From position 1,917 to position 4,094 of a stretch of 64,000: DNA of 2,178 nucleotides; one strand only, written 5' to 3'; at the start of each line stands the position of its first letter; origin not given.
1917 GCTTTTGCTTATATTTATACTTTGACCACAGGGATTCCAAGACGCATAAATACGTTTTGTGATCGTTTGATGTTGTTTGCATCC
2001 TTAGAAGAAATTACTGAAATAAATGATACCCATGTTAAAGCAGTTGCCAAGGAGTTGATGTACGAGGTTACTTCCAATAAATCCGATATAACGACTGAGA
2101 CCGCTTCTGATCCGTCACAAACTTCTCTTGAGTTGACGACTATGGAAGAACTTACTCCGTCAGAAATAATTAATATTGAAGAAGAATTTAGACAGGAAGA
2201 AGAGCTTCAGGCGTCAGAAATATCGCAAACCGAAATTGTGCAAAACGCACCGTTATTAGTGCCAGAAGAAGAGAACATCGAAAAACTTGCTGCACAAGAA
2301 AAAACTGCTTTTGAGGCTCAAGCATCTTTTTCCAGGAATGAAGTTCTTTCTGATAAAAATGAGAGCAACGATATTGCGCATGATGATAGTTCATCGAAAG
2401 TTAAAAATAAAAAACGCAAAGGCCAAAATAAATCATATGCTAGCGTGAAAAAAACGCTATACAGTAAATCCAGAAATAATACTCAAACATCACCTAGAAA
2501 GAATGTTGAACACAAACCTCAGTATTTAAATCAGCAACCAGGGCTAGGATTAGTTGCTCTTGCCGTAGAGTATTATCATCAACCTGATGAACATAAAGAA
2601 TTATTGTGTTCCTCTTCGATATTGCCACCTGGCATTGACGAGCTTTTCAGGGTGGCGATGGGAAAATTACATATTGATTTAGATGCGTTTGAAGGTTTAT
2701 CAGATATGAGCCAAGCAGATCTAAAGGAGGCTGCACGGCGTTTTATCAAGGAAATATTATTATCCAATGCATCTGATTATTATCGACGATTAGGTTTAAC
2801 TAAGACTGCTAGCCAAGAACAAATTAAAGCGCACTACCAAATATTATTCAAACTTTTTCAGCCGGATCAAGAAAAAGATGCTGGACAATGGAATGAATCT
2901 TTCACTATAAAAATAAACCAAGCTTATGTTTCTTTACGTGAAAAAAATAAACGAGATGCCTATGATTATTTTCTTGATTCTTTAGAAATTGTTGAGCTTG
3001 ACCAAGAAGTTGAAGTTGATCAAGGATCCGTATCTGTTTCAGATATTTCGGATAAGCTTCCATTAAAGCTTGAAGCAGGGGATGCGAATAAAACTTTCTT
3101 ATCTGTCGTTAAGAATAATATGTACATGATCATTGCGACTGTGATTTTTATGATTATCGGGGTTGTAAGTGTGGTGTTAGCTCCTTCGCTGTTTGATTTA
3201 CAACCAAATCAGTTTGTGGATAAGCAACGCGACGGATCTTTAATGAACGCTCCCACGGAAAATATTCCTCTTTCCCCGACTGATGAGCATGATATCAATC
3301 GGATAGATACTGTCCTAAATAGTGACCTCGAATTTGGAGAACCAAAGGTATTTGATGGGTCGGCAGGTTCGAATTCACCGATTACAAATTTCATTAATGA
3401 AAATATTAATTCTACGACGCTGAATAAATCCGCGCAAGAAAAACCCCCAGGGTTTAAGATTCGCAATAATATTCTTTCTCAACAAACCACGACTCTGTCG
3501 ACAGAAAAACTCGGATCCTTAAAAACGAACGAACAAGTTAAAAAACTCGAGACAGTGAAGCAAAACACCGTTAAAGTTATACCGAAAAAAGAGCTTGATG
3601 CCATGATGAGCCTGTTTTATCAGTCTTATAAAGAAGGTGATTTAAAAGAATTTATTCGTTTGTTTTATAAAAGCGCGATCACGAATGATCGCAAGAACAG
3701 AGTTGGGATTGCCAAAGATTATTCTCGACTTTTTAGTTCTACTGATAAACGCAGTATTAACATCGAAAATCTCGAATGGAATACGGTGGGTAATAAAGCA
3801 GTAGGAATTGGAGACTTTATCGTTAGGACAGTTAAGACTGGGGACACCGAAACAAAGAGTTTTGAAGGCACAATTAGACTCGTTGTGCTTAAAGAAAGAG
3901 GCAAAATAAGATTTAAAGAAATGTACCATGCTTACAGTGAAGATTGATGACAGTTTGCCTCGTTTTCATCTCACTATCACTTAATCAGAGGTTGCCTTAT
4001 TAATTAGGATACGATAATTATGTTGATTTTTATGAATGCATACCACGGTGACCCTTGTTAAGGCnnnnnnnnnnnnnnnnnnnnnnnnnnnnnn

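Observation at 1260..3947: ExeA-like AAA ATPase carrying an internal J-like domain with HPD replaced by QPD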

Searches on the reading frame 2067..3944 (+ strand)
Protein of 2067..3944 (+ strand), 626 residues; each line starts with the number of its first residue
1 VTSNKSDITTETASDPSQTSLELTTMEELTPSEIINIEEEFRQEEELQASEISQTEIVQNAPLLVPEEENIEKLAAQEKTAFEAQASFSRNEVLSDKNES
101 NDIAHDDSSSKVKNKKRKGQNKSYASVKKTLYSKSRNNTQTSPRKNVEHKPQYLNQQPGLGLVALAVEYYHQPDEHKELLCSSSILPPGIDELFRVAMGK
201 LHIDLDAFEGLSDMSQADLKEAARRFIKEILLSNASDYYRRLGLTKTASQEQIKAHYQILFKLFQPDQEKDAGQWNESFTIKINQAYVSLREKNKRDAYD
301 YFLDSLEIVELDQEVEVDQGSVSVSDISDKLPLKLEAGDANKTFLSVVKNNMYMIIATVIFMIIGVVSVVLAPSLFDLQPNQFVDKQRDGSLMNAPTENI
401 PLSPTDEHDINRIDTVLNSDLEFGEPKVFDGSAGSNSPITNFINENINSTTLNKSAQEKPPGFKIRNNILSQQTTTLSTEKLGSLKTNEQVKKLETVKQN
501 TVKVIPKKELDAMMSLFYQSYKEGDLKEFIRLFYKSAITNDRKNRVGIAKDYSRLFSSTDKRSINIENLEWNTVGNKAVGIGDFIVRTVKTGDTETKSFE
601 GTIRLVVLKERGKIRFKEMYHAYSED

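Call 13: search_protein_representatives(protein=window:2067-3944:+)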
Query: 626 residues. Proteins with E-value up to 0.001 (for the whole library): 2195; up to 1e-10: 743; up to 1e-30: 61. The best 150 are listed.
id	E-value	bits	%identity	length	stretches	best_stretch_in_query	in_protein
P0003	6.2e-216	734.8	62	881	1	1-626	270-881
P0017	2.4e-57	211.3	39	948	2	143-336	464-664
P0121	1.9e-55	205.1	38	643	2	110-340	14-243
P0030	1.9e-54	201.7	31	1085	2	11-412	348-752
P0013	5.8e-54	200.1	35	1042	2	98-308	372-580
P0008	6.5e-54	200.0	35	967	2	36-322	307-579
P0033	5.9e-52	193.5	37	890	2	146-347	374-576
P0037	2.7e-50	188.0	38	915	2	154-307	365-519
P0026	1.0e-49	186.2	33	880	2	155-515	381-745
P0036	2.2e-48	181.7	38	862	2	158-306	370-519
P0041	5.3e-47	177.2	39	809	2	181-326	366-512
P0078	9.7e-47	176.3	36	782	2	491-625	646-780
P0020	1.7e-45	172.2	33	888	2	120-327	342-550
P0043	8.0e-44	166.7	38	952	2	158-367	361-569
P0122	1.8e-42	162.2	33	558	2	160-381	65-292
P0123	2.6e-41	158.4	32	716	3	162-302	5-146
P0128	2.0e-36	142.2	34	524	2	495-622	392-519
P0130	7.1e-36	140.4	36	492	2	161-301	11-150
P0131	1.4e-35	139.4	35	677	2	490-623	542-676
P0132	1.6e-35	139.3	32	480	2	157-303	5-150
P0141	3.6e-33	131.5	34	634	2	164-303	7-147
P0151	3.0e-31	125.2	36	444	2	163-301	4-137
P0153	7.1e-31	123.9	35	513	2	163-304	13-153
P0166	2.7e-29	118.7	32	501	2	162-301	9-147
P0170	1.6e-28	116.2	32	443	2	163-308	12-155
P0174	3.1e-28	115.2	31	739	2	164-315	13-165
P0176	3.2e-28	115.2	30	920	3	486-621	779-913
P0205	3.6e-26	108.4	31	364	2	498-617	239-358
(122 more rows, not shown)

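Call 16: search_protein_families(library=pfam, proteins=[P0123, P0130, P0132, P0151, P0141, P0170, P0128, P0205], max_evalue=0.01)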
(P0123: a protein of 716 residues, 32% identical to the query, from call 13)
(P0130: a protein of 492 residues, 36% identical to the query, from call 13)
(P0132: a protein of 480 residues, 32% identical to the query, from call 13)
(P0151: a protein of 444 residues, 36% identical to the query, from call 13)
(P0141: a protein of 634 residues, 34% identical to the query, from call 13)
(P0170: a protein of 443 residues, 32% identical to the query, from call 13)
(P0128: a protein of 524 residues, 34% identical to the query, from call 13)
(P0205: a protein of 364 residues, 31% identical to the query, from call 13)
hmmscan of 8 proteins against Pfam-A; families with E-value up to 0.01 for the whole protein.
P0123 (716 aa): 3 families
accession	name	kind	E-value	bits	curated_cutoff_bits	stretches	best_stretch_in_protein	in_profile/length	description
PF00226.36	DnaJ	-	6.7e-12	45.8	27.8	1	81-144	1-63/63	DnaJ domain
PF12680.13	SnoaL_2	-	8.6e-06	26.7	27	0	462-523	3-66/102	SnoaL-like domain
PF13474.12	SnoaL_3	-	0.00025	21.8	22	0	458-552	3-102/121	SnoaL-like domain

P0130 (492 aa): 1 family
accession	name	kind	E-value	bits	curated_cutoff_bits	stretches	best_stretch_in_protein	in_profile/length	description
PF00226.36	DnaJ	-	4.6e-12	46.3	27.8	1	86-149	1-63/63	DnaJ domain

P0132 (480 aa): 2 families
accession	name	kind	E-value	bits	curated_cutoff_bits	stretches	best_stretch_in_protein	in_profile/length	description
PF00226.36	DnaJ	-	2.2e-15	56.9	27.8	1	84-147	1-63/63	DnaJ domain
PF12680.13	SnoaL_2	-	0.0048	17.9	27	0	368-461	1-94/102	SnoaL-like domain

P0151 (444 aa): 2 families
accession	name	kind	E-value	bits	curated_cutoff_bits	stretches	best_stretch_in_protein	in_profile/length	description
PF00226.36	DnaJ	-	2.3e-10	40.9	27.8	1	73-136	1-63/63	DnaJ domain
PF12680.13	SnoaL_2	-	0.002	19.1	27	1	337-422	7-94/102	SnoaL-like domain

P0141 (634 aa): 3 families
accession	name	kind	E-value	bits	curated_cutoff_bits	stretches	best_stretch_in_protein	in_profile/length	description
PF00226.36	DnaJ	-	3.3e-09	37.1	27.8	1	81-144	1-63/63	DnaJ domain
PF14534.12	DUF4440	-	0.0026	18.6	25.2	1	520-603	1-86/107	Domain of unknown function (DUF4440)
PF12680.13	SnoaL_2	-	0.0033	18.4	27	1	524-603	1-76/102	SnoaL-like domain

P0170 (443 aa): 1 family
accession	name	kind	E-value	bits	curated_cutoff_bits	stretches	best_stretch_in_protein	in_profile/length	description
PF00226.36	DnaJ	-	1.4e-14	54.4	27.8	1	84-147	1-63/63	DnaJ domain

P0128 (524 aa): 1 family
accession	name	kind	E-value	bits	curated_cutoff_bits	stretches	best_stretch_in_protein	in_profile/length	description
PF00226.36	DnaJ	-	5e-13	49.4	27.8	1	83-146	1-63/63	DnaJ domain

P0205 (364 aa): 3 families
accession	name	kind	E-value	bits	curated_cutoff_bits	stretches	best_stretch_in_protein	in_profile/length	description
PF12680.13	SnoaL_2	-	7.2e-05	23.8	27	0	115-167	4-60/102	SnoaL-like domain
PF24125.1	Cds6_C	-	9.8e-05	23.1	27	0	110-174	4-68/111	Cds6 C-terminal NTF2-like domain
PF14534.12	DUF4440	-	0.00059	20.7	25.2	0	113-193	6-88/107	Domain of unknown function (DUF4440)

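Call 17: list_cluster_members(proteins=[P0123, P0130, P0132, P0151, P0141, P0170, P0128, P0205, P0153, P0166])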
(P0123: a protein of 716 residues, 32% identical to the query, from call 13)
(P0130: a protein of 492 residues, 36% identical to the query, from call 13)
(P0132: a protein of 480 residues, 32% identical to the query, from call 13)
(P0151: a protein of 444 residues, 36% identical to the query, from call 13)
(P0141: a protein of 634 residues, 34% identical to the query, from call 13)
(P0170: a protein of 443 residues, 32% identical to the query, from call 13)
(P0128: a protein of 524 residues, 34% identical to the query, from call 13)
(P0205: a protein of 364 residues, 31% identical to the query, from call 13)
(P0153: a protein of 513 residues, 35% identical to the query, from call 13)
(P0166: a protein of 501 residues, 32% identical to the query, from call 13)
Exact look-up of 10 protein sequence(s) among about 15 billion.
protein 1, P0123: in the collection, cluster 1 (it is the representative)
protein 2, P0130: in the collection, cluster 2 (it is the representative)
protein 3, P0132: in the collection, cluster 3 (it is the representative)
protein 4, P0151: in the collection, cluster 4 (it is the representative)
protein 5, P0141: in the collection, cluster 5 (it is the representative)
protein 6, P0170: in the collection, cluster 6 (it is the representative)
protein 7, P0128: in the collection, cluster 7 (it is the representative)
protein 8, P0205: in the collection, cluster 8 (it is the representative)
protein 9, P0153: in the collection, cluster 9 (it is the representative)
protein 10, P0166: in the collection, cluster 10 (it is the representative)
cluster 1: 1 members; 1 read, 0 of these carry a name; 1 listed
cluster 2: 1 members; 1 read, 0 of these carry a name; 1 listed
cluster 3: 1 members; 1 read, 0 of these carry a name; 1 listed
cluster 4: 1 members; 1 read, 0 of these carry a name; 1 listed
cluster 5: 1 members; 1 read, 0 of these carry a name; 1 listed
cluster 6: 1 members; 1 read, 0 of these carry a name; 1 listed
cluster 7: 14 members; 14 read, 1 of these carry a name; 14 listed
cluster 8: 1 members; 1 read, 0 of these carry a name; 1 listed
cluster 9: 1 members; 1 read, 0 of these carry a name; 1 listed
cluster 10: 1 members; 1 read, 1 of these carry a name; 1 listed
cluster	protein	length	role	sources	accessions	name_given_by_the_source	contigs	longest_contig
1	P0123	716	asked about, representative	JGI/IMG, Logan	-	-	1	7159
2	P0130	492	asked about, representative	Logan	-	-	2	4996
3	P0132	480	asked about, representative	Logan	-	-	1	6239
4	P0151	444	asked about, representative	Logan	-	-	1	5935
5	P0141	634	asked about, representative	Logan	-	-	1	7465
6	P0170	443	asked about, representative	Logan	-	-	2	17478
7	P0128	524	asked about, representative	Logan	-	-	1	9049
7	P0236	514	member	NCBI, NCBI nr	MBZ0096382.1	MAG: DnaJ domain-containing protein [Sulfuricella sp.] | DnaJ domain-containing protein [Sulfuricella sp.]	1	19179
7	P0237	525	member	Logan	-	-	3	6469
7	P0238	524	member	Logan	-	-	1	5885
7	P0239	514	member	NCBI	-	-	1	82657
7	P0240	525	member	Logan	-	-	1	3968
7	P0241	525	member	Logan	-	-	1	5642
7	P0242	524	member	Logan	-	-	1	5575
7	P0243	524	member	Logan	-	-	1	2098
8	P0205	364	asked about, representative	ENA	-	-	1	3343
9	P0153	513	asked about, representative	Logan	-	-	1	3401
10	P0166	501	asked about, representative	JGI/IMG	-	curved DNA-binding protein CbpA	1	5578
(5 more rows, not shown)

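Call 18: find_encoding_contigs(protein=P0239, flank=10000, max_places=3)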
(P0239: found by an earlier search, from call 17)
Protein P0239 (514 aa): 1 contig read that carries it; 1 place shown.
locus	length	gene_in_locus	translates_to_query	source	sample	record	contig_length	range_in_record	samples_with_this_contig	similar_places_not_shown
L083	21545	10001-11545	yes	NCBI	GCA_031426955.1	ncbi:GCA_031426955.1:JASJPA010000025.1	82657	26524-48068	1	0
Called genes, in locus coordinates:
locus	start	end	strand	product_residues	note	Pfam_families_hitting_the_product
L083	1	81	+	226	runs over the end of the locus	PF03167:UDG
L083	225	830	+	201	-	PF04011:LemA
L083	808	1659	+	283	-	PF04536:TPM_phosphatase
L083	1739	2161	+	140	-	PF04536:TPM_phosphatase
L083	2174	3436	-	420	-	PF07690:MFS_1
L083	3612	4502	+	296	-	PF00126:HTH_1, PF03466:LysR_substrate, PF12727:PBP_like (weak)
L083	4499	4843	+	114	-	-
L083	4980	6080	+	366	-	PF00953:Glycos_transf_4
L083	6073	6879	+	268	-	PF19567:CpsB_CapC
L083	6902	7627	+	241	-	PF02563:Poly_export, PF22461:SLBB_2 (weak), PF10531:SLBB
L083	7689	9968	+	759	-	PF02706:Wzz, PF13807:GNVR, PF01656:CbiA, PF10609:ParA, PF13614:AAA_31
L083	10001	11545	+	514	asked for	PF00226:DnaJ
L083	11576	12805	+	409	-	PF13432:TPR_16 (faint), PF14559:TPR_19 (weak), PF23914:TPR_CcmH_CycH (weak)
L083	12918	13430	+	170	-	-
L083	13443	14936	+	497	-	PF04932:Wzy_C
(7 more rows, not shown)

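Call 19: find_encoding_contigs(protein=P0170, flank=10000, max_places=3)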
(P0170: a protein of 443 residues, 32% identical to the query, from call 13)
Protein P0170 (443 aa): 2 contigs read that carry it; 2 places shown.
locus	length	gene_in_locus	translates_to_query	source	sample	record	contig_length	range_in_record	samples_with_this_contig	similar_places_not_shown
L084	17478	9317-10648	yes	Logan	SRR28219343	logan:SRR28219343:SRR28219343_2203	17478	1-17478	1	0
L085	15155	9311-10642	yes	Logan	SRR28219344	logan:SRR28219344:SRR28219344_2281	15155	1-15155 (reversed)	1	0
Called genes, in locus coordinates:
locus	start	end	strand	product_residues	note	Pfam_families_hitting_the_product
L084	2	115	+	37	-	?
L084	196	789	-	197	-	PF02698:DUF218 (weak)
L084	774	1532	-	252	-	PF02698:DUF218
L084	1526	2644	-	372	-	PF13477:Glyco_trans_4_2, PF13579:Glyco_trans_4_4, PF13439:Glyco_transf_4, PF20706:GT4-conflict (weak), PF00534:Glycos_transf_1, PF13692:Glyco_trans_1_4, PF13524:Glyco_trans_1_2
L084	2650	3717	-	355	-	PF14897:EpsG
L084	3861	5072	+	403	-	PF14907:NTP_transf_5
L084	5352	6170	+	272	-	PF19567:CpsB_CapC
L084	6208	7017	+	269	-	PF02563:Poly_export, PF10531:SLBB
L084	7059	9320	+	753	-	PF02706:Wzz, PF01656:CbiA (faint), PF13807:GNVR, PF13614:AAA_31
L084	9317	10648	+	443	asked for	PF00226:DnaJ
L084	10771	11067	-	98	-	PF05402:PqqD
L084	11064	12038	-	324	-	PF27840:ScmC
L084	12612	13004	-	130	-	PF13884:Peptidase_S74 (weak)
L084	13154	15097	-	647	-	PF13522:GATase_6, PF13537:GATase_7, PF00733:Asn_synthase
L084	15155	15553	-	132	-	PF13471:Transglut_core3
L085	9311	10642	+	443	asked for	PF00226:DnaJ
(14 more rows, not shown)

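Call 35: find_encoding_contigs(protein=P0174, flank=8000, max_places=2)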
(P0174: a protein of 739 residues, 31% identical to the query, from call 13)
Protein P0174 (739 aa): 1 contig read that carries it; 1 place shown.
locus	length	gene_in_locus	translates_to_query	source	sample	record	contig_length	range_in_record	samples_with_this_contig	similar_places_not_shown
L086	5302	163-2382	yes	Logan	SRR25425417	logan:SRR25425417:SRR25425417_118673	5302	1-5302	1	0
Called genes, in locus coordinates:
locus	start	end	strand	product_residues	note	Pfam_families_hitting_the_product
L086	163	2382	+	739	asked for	PF00226:DnaJ, PF00072:Response_reg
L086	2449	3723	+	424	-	-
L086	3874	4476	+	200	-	-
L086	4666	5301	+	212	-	?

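Call 36: find_encoding_contigs(protein=P0131, flank=8000, max_places=2)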
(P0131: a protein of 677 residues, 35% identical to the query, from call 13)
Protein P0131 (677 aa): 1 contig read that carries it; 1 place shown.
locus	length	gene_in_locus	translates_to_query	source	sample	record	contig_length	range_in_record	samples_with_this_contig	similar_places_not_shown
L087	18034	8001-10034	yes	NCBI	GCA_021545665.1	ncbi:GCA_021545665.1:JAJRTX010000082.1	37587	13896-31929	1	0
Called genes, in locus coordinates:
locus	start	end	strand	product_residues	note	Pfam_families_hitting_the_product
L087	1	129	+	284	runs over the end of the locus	PF00685:Sulfotransfer_1, PF13469:Sulfotransfer_3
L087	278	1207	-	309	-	PF14099:Polysacc_lyase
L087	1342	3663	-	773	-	PF00754:F5_F8_type_C, PF22633:F5_F8_type_C_2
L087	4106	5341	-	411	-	PF13505:OMP_b-brl (faint), PF10082:BBP2_2 (weak)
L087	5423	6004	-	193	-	PF02563:Poly_export, PF10531:SLBB, PF22461:SLBB_2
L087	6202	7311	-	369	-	-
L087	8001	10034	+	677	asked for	PF00226:DnaJ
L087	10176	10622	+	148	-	-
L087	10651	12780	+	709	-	PF06082:YjbH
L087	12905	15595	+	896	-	PF02563:Poly_export, PF22461:SLBB_2, PF10531:SLBB, PF22461:SLBB_2 (weak), PF10531:SLBB, PF22461:SLBB_2 (weak)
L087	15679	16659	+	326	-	PF02706:Wzz, PF13807:GNVR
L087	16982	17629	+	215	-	PF00034:Cytochrom_C (weak), PF13442:Cytochrome_CBB3 (faint), PF00034:Cytochrom_C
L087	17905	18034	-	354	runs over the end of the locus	PF00005:ABC_tran, PF13304:AAA_21 (weak), PF08402:TOBE_2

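Call 37: find_encoding_contigs(protein=P0176, flank=8000, max_places=2)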
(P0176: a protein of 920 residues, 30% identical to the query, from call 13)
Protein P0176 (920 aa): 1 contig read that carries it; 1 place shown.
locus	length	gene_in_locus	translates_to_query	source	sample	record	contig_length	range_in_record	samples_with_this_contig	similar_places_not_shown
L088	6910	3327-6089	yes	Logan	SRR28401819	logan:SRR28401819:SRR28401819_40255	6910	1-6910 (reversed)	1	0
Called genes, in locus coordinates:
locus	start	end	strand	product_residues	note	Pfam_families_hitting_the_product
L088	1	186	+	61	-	?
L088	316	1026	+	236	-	PF02563:Poly_export, PF10531:SLBB, PF22461:SLBB_2 (weak)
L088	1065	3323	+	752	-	PF02706:Wzz, PF13807:GNVR, PF01656:CbiA, PF10609:ParA (weak), PF13614:AAA_31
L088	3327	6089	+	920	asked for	PF00226:DnaJ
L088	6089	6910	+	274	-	?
